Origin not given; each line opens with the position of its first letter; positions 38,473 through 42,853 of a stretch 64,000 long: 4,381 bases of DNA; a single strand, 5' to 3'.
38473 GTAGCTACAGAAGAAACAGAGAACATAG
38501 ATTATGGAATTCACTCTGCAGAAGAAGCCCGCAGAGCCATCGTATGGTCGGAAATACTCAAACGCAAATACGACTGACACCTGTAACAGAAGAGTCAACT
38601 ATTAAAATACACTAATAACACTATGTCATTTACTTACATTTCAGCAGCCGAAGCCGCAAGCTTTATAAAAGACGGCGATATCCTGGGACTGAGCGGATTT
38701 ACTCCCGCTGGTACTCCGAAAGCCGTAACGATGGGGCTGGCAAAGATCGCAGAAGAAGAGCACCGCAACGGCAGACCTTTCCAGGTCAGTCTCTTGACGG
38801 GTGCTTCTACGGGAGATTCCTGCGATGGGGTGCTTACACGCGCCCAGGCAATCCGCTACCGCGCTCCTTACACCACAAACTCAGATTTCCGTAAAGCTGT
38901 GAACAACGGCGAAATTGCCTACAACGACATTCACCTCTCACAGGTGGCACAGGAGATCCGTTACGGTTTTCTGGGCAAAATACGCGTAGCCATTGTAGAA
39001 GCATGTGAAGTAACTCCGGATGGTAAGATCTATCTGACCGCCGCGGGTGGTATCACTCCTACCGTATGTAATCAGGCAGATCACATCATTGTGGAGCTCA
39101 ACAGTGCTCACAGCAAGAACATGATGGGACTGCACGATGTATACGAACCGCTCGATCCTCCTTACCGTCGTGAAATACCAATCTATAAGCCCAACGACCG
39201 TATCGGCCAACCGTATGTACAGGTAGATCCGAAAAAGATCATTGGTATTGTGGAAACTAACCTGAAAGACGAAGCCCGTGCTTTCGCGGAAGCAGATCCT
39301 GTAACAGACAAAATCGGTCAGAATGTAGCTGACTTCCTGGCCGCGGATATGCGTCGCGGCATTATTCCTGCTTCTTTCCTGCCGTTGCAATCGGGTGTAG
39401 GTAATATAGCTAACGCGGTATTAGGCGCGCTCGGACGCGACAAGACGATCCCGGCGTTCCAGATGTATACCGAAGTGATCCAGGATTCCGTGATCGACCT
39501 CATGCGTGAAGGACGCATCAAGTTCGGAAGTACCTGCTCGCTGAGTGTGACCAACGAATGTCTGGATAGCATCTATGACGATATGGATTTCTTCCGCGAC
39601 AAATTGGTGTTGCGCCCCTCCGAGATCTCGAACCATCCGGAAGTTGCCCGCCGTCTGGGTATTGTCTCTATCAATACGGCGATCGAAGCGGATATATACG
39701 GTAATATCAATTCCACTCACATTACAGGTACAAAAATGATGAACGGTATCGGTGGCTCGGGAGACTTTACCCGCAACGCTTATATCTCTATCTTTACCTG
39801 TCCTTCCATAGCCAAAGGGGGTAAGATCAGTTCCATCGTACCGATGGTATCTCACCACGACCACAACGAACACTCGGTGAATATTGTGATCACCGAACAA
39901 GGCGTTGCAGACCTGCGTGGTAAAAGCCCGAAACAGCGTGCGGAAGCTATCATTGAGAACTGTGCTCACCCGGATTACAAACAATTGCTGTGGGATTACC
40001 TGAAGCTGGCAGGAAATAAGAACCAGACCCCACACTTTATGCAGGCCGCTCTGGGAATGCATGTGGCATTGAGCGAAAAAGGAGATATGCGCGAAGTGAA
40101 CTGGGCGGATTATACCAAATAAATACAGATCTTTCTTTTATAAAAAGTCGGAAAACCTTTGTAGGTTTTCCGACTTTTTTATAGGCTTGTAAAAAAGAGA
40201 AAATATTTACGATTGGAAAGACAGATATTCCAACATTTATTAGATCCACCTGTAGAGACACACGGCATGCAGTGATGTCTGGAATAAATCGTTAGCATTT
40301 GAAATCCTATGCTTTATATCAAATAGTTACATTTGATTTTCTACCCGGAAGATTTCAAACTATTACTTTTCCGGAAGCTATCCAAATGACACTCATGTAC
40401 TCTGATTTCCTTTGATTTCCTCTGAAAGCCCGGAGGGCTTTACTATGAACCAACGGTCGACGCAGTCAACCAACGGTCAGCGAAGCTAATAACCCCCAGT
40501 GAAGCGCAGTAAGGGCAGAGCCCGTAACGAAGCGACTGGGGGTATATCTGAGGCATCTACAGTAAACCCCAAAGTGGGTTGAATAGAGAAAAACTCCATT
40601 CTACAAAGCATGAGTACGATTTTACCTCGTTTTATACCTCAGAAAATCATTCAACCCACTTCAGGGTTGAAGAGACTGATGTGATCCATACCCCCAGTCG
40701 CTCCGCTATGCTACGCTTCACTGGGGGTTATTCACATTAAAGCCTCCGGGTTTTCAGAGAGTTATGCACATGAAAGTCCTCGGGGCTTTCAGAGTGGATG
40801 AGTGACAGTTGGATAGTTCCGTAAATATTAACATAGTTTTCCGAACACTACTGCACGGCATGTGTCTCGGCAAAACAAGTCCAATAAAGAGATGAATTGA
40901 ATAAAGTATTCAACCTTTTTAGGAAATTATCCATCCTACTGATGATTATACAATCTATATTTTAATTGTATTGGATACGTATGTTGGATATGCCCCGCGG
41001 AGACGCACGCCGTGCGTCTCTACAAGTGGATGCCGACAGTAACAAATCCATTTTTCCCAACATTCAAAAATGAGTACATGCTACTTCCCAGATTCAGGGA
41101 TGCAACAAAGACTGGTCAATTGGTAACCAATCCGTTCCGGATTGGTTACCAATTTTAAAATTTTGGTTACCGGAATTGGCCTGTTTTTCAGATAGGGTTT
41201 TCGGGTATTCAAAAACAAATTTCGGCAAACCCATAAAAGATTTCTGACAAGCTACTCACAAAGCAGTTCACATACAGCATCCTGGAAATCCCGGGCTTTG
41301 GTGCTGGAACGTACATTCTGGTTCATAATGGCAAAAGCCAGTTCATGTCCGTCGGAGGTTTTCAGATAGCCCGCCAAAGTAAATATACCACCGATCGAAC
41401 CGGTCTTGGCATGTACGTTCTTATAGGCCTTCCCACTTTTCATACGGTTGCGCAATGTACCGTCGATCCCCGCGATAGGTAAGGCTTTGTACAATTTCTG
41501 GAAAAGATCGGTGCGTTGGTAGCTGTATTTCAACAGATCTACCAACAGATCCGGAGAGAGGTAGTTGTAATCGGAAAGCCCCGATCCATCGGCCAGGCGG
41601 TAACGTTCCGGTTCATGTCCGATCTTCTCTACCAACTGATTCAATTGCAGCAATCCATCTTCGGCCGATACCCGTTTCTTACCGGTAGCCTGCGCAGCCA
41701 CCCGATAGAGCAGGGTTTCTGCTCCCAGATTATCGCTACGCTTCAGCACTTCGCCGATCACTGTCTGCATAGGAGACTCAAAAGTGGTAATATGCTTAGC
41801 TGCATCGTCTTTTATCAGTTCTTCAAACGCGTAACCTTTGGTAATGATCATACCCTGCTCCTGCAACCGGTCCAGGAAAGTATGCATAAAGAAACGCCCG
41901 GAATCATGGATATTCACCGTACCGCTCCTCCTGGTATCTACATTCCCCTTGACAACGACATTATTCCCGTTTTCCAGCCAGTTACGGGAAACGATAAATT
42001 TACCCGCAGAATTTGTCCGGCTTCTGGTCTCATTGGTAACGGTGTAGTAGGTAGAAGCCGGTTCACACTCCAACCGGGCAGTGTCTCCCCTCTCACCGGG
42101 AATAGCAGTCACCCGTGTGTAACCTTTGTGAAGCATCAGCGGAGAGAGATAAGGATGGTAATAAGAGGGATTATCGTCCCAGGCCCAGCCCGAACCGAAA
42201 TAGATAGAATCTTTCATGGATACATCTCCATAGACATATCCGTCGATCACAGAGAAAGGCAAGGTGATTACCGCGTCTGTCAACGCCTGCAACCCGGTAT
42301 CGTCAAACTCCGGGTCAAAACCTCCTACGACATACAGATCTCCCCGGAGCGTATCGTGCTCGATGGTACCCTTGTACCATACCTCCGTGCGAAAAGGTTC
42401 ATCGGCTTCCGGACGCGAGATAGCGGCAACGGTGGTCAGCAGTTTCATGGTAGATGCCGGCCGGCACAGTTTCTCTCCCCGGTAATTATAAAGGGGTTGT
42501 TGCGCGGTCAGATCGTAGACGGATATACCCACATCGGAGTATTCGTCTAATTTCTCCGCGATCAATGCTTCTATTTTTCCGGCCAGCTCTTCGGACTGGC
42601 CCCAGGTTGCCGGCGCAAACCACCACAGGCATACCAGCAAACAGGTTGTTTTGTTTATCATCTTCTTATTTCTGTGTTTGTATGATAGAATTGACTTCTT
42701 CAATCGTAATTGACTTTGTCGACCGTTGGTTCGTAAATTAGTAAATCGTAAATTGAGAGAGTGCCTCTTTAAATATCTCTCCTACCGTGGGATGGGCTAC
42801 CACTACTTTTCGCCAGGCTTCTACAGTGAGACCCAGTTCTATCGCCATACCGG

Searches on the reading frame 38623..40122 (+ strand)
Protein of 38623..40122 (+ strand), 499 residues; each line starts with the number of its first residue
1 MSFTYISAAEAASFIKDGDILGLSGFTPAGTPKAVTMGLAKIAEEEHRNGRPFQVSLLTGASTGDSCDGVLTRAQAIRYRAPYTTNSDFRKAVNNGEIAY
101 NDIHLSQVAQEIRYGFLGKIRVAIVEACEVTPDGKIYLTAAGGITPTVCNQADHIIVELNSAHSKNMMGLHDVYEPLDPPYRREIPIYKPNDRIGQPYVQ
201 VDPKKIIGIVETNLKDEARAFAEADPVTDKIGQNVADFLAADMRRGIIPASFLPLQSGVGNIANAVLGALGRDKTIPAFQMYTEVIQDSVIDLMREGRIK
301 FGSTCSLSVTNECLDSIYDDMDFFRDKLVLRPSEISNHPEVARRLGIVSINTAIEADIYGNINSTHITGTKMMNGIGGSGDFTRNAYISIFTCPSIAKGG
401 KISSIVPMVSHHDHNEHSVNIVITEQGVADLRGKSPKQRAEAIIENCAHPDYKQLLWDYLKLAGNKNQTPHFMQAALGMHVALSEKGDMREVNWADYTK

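Call 12: search_protein_families(library=pfam, proteins=[window:38623-40122:+])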
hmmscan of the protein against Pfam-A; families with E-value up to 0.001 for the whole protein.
window:38623-40122:+ (499 aa): 3 families
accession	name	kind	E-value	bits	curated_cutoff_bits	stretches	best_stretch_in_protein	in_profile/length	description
PF13336.12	AcetylCoA_hyd_C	-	6.2e-44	150.1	23.7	1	316-458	4-152/154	Acetyl-CoA hydrolase/transferase C-terminal domain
PF02550.21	AcetylCoA_hydro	-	1.3e-33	117.2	24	1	6-211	10-198/198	Acetyl-CoA hydrolase/transferase N-terminal domain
PF04223.18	CitF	-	0.0007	19.2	27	1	336-429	313-403/466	Citrate lyase, alpha subunit (CitF)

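Call 19: find_encoding_contigs(protein=window:38623-40122:+, flank=8000, max_places=10)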
Protein window:38623-40122:+ (499 aa): 2 contigs read that carry it; 2 places shown.
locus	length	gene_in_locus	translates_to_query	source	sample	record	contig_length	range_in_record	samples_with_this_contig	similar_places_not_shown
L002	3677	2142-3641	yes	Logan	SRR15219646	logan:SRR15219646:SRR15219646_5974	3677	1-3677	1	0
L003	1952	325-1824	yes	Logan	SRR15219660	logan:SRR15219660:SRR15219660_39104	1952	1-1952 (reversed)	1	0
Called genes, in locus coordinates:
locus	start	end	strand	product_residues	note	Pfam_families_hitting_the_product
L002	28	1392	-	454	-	PF00919:UPF0004, PF04055:Radical_SAM, PF01938:TRAM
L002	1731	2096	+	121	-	-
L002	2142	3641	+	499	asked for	PF02550:AcetylCoA_hydro, PF13336:AcetylCoA_hyd_C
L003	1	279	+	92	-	?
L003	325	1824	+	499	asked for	PF02550:AcetylCoA_hydro, PF13336:AcetylCoA_hyd_C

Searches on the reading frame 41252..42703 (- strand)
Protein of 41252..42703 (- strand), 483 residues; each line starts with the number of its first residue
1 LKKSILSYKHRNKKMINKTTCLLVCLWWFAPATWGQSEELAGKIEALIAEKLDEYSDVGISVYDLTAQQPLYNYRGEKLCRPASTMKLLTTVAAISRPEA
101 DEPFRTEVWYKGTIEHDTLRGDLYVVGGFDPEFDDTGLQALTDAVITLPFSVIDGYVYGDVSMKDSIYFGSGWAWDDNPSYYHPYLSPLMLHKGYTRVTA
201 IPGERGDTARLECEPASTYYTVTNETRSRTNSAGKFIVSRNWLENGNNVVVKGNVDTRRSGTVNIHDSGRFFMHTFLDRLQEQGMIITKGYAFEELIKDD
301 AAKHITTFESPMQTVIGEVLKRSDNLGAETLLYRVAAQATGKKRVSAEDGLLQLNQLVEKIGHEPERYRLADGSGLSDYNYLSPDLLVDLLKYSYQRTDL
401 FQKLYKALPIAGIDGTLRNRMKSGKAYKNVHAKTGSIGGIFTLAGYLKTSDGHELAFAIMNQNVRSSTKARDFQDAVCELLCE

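Call 12: search_protein_families(library=pfam, proteins=[window:41252-42703:-])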
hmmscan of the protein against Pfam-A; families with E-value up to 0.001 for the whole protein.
window:41252-42703:- (483 aa): 3 families
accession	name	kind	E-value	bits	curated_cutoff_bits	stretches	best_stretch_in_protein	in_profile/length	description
PF02113.21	Peptidase_S13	-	1.7e-81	274.7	22.8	1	42-480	3-440/444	D-Ala-D-Ala carboxypeptidase 3 (S13) family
PF13354.11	Beta-lactamase2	-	2.9e-07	30.5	22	0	294-460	53-213/214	Beta-lactamase enzyme family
PF00905.27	Transpeptidase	-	0.00038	20.2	22.1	0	66-97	29-57/299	Penicillin binding protein transpeptidase domain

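Call 81: find_homologous_proteins(query=window:41252-42703:-, max_evalue=1e-120)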
Query window:41252-42703:- (483 aa): 1195 proteins with E <= 1e-120 among 8000 candidates; the best 120 are listed.
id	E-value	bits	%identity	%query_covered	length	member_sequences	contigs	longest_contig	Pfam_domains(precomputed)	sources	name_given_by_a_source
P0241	3.1e-297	1004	93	97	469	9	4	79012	PF13354.13,PF02113.21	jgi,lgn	-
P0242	1.6e-202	692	63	96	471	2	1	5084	PF13354.13,PF02113.21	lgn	-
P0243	4.2e-197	674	64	93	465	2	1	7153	PF13354.13,PF02113.21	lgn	-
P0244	7.2e-197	673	62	97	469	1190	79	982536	PF13354.13,PF02113.21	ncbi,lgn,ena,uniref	ncbi:D-alanyl-D-alanine carboxypeptidase/D-alanyl-D-alanine endopeptidase [Bacteroides fragilis]|uni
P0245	4.1e-195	667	63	94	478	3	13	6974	PF13354.13,PF02113.21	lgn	-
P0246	1.6e-194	665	64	93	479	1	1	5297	PF13354.13,PF02113.21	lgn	-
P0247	2.1e-194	665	63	94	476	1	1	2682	PF13354.13,PF02113.21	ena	-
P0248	2.2e-194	665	63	95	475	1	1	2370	PF13354.13,PF02113.21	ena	-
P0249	2.2e-194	665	64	95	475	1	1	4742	PF13354.13,PF02113.21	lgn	-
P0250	4.6e-194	664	62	95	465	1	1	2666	PF13354.13,PF02113.21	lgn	-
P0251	5.9e-194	663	64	95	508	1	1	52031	PF13354.13,PF02113.21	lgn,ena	-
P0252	7.8e-194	663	64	93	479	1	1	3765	PF13354.13,PF02113.21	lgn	-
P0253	1.0e-193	663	63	93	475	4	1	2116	PF13354.13,PF02113.21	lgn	-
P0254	7.4e-193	660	62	96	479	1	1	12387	PF13354.13,PF02113.21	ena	-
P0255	1.2e-192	659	64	93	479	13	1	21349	PF13354.13,PF02113.21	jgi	-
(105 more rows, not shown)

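Call 82: find_encoding_contigs(protein=P0241, flank=7000, max_places=6)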
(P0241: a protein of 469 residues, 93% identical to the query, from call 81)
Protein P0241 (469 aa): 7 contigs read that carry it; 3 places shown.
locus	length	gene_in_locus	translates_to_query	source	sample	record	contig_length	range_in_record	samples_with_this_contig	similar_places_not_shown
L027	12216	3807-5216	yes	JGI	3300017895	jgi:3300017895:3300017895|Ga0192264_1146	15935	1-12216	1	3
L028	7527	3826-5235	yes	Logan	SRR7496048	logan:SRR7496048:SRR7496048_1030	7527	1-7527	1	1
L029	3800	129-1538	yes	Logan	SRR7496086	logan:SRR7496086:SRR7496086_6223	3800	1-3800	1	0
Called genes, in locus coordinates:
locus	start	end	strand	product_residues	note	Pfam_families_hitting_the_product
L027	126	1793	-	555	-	PF00890:FAD_binding_2, PF01266:DAO (weak), PF07992:Pyr_redox_2 (faint), PF02910:Succ_DH_flav_C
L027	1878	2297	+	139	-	PF06713:bPH_4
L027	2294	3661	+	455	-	PF01134:GIDA (weak), PF03486:HI0933_like (weak), PF07992:Pyr_redox_2, PF12831:FAD_oxidored, PF13450:NAD_binding_8 (weak), PF13738:Pyr_redox_3, PF00070:Pyr_redox, PF02852:Pyr_redox_dim, +5 more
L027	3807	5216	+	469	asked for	PF02113:Peptidase_S13, PF13354:Beta-lactamase2 (faint)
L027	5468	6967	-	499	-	PF02550:AcetylCoA_hydro, PF13336:AcetylCoA_hyd_C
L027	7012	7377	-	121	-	-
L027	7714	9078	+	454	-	PF00919:UPF0004, PF04055:Radical_SAM, PF01938:TRAM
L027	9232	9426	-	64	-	PF04024:PspC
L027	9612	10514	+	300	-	PF13489:Methyltransf_23, PF08241:Methyltransf_11, PF08242:Methyltransf_12, PF13649:Methyltransf_25 (weak)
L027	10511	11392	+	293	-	PF18075:FtsX_ECD, PF02687:FtsX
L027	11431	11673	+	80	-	PF11297:DUF3098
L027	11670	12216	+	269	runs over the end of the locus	PF02673:BacA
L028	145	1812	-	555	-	PF00890:FAD_binding_2, PF01266:DAO (weak), PF07992:Pyr_redox_2 (faint), PF02910:Succ_DH_flav_C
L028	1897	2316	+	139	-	PF06713:bPH_4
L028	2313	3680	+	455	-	PF01134:GIDA (weak), PF03486:HI0933_like (weak), PF07992:Pyr_redox_2, PF12831:FAD_oxidored, PF13450:NAD_binding_8 (weak), PF13738:Pyr_redox_3, PF00070:Pyr_redox, PF02852:Pyr_redox_dim, +5 more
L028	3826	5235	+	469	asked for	PF02113:Peptidase_S13, PF13354:Beta-lactamase2 (faint)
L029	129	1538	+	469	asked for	PF02113:Peptidase_S13, PF13354:Beta-lactamase2 (faint)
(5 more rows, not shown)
